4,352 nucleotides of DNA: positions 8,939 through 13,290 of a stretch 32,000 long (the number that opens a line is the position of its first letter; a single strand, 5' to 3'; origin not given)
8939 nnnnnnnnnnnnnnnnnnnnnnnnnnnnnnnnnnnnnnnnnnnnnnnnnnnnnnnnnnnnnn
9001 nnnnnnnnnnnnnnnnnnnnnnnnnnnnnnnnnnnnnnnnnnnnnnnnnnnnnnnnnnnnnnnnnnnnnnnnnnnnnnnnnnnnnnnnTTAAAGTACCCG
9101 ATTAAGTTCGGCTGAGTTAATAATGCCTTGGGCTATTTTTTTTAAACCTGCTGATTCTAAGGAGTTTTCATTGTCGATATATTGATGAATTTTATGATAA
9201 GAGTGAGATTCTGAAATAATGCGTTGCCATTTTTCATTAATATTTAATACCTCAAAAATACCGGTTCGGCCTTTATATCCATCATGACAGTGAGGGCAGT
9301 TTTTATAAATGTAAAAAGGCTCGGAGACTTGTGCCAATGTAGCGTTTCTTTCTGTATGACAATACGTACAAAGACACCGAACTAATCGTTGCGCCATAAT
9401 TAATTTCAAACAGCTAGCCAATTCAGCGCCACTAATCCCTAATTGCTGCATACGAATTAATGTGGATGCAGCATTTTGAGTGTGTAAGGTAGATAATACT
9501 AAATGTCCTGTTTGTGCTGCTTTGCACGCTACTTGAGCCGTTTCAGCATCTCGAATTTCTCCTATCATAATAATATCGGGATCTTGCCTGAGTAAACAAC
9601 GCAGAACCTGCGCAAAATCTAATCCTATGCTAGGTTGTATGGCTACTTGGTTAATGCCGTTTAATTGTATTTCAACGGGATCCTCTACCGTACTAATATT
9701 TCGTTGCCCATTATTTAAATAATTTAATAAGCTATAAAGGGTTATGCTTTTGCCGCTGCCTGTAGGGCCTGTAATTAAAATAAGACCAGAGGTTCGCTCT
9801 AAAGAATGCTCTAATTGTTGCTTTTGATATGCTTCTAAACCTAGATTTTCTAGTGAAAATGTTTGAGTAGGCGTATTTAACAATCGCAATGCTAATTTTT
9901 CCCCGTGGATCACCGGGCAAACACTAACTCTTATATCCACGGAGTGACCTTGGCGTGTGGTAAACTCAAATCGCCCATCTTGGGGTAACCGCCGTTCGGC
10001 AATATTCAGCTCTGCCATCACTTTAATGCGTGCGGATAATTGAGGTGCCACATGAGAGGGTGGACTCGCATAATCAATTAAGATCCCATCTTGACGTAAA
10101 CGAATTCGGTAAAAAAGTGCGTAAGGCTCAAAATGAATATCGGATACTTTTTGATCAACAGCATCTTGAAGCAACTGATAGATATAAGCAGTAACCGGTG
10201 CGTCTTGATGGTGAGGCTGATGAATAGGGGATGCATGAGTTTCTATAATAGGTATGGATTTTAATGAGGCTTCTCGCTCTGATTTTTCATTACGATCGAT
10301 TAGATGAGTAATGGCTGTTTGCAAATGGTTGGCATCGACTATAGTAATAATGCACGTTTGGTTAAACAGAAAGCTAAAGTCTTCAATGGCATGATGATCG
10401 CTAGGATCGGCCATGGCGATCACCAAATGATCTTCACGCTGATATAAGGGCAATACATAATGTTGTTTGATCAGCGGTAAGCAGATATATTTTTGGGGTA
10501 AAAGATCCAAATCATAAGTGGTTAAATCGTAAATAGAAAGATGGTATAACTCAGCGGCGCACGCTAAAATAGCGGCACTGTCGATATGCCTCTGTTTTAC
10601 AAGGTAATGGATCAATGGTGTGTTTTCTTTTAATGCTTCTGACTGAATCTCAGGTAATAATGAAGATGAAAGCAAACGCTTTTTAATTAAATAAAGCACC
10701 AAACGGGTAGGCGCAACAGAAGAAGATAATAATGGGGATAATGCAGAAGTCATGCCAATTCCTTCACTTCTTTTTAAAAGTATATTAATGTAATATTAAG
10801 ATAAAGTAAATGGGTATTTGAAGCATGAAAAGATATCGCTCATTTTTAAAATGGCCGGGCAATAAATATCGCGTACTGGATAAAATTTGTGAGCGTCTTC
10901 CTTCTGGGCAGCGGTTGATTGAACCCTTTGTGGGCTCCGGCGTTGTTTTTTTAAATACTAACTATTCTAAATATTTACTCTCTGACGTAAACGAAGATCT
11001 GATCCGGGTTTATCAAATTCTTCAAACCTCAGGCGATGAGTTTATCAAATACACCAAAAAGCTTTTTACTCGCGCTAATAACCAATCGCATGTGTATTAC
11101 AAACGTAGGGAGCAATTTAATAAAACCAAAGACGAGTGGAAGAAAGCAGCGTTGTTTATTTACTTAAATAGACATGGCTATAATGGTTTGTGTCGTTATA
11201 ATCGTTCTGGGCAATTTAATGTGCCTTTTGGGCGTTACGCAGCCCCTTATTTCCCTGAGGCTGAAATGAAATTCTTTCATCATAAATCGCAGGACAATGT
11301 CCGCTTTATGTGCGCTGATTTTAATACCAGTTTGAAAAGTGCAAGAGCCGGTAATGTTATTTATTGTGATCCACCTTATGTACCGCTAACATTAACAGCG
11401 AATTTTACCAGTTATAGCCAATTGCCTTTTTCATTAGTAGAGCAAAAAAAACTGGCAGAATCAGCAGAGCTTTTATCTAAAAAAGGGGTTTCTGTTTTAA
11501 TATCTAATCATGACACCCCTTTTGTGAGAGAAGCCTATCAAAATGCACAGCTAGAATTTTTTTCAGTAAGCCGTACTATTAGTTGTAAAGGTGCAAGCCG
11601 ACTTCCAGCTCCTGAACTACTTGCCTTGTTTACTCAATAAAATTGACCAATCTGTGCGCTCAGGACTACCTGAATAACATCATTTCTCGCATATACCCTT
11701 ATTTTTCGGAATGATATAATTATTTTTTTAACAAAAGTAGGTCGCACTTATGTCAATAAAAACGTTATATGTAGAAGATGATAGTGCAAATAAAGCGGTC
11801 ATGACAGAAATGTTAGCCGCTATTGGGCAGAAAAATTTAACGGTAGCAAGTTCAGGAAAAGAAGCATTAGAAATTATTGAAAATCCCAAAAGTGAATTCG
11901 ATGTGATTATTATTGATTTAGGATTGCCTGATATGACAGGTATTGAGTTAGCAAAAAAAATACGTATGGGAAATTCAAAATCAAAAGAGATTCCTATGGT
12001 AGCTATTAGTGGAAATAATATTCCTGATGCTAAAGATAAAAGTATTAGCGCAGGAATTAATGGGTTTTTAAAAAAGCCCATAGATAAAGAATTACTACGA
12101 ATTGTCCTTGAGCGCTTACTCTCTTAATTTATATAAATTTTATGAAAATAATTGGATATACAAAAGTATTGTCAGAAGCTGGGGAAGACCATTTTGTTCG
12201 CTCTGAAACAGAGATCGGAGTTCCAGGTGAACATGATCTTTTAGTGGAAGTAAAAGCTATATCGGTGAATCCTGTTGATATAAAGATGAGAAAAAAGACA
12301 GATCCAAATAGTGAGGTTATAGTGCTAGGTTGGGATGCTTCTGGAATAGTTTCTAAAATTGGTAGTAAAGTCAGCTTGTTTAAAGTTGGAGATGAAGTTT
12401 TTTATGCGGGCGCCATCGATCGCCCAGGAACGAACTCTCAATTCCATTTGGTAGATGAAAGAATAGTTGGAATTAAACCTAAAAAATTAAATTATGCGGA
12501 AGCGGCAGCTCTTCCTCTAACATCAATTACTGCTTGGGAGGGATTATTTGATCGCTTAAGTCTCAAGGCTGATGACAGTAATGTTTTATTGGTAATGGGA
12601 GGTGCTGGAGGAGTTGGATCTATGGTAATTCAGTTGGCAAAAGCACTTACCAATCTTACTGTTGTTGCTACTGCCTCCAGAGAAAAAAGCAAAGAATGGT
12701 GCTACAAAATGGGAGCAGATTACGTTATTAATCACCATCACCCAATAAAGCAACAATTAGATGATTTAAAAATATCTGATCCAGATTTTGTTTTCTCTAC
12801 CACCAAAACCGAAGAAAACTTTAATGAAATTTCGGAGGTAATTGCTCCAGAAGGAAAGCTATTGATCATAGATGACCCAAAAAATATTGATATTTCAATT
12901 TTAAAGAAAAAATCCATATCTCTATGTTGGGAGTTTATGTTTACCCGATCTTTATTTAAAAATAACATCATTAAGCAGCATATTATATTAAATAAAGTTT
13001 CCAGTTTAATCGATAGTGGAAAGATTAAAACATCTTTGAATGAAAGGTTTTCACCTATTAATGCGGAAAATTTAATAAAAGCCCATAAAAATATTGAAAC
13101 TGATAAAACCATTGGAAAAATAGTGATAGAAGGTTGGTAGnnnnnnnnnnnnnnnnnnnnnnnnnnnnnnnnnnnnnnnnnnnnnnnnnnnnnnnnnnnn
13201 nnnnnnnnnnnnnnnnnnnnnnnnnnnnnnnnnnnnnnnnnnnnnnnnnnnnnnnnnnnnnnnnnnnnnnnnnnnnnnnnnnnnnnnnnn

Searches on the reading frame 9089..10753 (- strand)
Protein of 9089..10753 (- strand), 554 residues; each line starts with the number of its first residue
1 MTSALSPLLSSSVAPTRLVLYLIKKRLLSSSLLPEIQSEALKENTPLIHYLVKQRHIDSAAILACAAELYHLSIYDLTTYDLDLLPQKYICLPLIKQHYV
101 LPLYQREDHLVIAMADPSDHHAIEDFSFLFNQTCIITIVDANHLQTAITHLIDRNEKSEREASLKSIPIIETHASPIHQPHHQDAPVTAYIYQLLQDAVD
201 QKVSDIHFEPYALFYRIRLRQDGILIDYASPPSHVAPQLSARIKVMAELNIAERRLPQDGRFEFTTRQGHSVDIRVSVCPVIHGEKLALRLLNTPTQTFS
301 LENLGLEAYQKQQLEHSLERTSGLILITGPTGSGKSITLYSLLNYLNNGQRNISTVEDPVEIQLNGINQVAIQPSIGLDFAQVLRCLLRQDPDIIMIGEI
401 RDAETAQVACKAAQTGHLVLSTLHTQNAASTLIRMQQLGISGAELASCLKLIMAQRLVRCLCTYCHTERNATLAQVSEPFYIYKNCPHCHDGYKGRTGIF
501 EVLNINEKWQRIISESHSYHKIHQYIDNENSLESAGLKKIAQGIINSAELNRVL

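Call 5: search_protein_families(library=pfam, proteins=[window:9089-10753:-], max_evalue=0.001)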
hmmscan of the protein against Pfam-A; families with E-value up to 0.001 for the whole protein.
window:9089-10753:- (554 aa): 2 families
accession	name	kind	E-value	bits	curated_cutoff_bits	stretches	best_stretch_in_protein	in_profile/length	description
PF00437.27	T2SSE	-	2.4e-127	425.1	24.9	1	182-552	3-370/370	Type II/IV secretion system protein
PF05157.20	MshEN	-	1.7e-11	44.4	23.1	1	72-153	3-85/90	MshEN domain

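Call 22: find_related_loci(query=window:9092-10753:-, collection=genome_contigs, flank=1000)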
Query window:9092-10753:- (554 aa) in genome_contigs; peptide patterns used: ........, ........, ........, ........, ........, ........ (x = any residue, [..] = any of these).
600 stretches matched a pattern (row limit reached: there are more); 599 encode a relative of the query (tblastn E <= 1e-3); the best 80 are kept; 80 distinct loci.
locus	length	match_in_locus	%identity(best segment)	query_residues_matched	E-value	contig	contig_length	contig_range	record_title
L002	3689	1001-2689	39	10-550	3e-129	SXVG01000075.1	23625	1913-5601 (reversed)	MAG: Methylotenera sp. isolate F1-140-MAGs171 F1-140__c260601, whole genome shotgun sequence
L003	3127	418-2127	39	9-553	1e-130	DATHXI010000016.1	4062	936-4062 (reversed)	MAG TPA_asm: Methylotenera sp. isolate SMAG_U16181 k141_342825, whole genome shotgun sequence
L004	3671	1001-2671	39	21-553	6e-127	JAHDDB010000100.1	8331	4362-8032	MAG: Caedibacter sp. isolate MAG-148 RZ_23848, whole genome shotgun sequence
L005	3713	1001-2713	39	9-553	6e-125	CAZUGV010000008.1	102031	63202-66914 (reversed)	MAG TPA_asm: uncultured Methylophilaceae bacterium isolate SRP298887_co1_133 genome assembly, contig: NODE_80_length_102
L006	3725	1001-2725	38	2-553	6e-124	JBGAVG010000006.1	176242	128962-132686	MAG: Methylotenera sp. isolate MAG_AAO_AS.12 AAOAS-12_NODE_6_length_176242_cov_11.450050, whole genome shotgun sequence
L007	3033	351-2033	37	10-550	7e-123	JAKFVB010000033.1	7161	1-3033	MAG: Methylotenera sp. isolate D1_Bin_51 D1_0005933, whole genome shotgun sequence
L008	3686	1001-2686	37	10-550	5e-123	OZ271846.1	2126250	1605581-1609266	Methylophilaceae bacterium isolate ME-M6 genome assembly, chromosome: MEM6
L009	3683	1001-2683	36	15-553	8e-109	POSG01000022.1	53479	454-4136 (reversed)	MAG: Geobacter sp. isolate GAC1 CM3_1000743, whole genome shotgun sequence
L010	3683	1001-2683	36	15-553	6e-108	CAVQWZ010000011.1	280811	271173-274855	MAG: uncultured delta proteobacterium isolate MFD05684.bin.1.120 genome assembly, contig: contig_54096, whole genome sho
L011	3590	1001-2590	42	17-553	2e-117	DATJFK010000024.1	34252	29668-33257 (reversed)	MAG TPA_asm: Gammaproteobacteria bacterium isolate SMAG_U15458 k141_3887397, whole genome shotgun sequence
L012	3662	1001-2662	36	17-550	5e-107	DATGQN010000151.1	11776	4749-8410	MAG TPA_asm: Myxococcaceae bacterium isolate SMAG_U10425 k141_1486288, whole genome shotgun sequence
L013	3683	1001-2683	36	16-553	1e-106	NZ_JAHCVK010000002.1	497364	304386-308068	Geomobilimonas luticola strain JCM 17780 NODE_2_length_497364_cov_218.462986, whole genome shotgun sequence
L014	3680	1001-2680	36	16-553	2e-106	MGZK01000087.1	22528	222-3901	MAG: Geobacteraceae bacterium GWC2_55_20 gwc2_scaffold_2630, whole genome shotgun sequence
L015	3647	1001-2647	36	17-544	1e-105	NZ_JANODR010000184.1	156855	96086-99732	MAG: Archangium sp. isolate VAR_17_metabat_108 VAR_17_k141_2174252, whole genome shotgun sequence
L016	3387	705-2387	35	12-552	6e-106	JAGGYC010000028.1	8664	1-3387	MAG: Desulfuromonas sp. isolate AUK168 PB_MBMC_122_c_000000000108, whole genome shotgun sequence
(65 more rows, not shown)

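Call 24: find_homologous_proteins(query=window:9092-10753:-, max_evalue=1e-50)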
Query window:9092-10753:- (554 aa): 8000 proteins with E <= 1e-50 among 8000 candidates; the best 120 are listed.
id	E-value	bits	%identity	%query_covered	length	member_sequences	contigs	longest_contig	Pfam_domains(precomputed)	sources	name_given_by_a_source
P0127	0.0e+0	1156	94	100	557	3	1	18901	PF05157.21,PF00437.27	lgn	-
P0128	3.2e-236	803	67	97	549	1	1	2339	PF05157.21,PF00437.27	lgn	-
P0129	4.2e-211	720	62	97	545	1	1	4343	PF05157.21,PF00437.27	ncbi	ncbi:MAG: GspE/PulE family protein [Gammaproteobacteria bacterium]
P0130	8.1e-208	709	62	97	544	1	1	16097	PF05157.21,PF00437.27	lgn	-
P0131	5.3e-196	670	59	98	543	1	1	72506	PF05157.21,PF00437.27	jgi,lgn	-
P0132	9.1e-196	670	59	98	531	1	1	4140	PF05157.21,PF00437.27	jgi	jgi:type IV pilus assembly protein PilB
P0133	6.0e-192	657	57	97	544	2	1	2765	PF05157.21,PF00437.27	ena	-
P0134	3.6e-172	592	63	80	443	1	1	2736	PF00437.27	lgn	-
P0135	1.4e-139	484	64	66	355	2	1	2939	PF00437.27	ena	-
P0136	8.4e-135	468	43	98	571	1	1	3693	PF05157.21,PF00437.27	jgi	-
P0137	1.2e-134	468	44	98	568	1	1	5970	PF05157.21,PF00437.27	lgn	-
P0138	8.4e-134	465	42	98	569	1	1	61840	PF05157.21,PF00437.27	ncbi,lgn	-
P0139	8.2e-133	462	42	98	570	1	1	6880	PF05157.21,PF00437.27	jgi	jgi:type IV pilus assembly protein PilB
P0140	1.5e-132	461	41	98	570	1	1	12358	PF05157.21,PF00437.27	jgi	jgi:type IV pilus assembly protein PilB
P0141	1.6e-132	461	42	98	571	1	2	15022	PF05157.21,PF00437.27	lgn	-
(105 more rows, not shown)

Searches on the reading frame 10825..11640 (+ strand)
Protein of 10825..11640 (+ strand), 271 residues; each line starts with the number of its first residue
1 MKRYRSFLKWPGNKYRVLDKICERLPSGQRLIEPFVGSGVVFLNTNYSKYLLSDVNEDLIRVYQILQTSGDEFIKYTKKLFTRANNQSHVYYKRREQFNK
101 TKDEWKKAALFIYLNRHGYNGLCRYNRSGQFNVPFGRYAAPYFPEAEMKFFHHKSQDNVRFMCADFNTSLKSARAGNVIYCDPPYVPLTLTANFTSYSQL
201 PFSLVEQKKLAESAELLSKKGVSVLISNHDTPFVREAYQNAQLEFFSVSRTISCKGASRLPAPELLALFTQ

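Call 5: search_protein_families(library=pfam, proteins=[window:10825-11640:+], max_evalue=0.001)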
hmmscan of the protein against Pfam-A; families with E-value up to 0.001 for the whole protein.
window:10825-11640:+ (271 aa): 1 family
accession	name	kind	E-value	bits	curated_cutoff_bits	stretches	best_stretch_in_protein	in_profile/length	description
PF02086.21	MethyltransfD12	-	4.9e-65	220.2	22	1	10-243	1-244/253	D12 class N6 adenine-specific DNA methyltransferase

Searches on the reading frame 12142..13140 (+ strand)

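Call 5: search_protein_families(library=pfam, proteins=[window:12142-13140:+], max_evalue=0.001)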
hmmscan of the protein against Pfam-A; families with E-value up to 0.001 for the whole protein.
window:12142-13140:+ (332 aa): 3 families
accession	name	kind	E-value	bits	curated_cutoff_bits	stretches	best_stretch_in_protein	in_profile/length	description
PF00107.32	ADH_zinc_N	-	1.3e-14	54.7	31.8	1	157-244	1-89/129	Zinc-binding dehydrogenase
PF08240.17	ADH_N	-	1.5e-12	48.1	23.5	1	29-88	1-62/104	Alcohol dehydrogenase GroES-like domain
PF13602.12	ADH_zinc_N_2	-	1e-10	43.1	27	1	190-329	1-134/134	Zinc-binding dehydrogenase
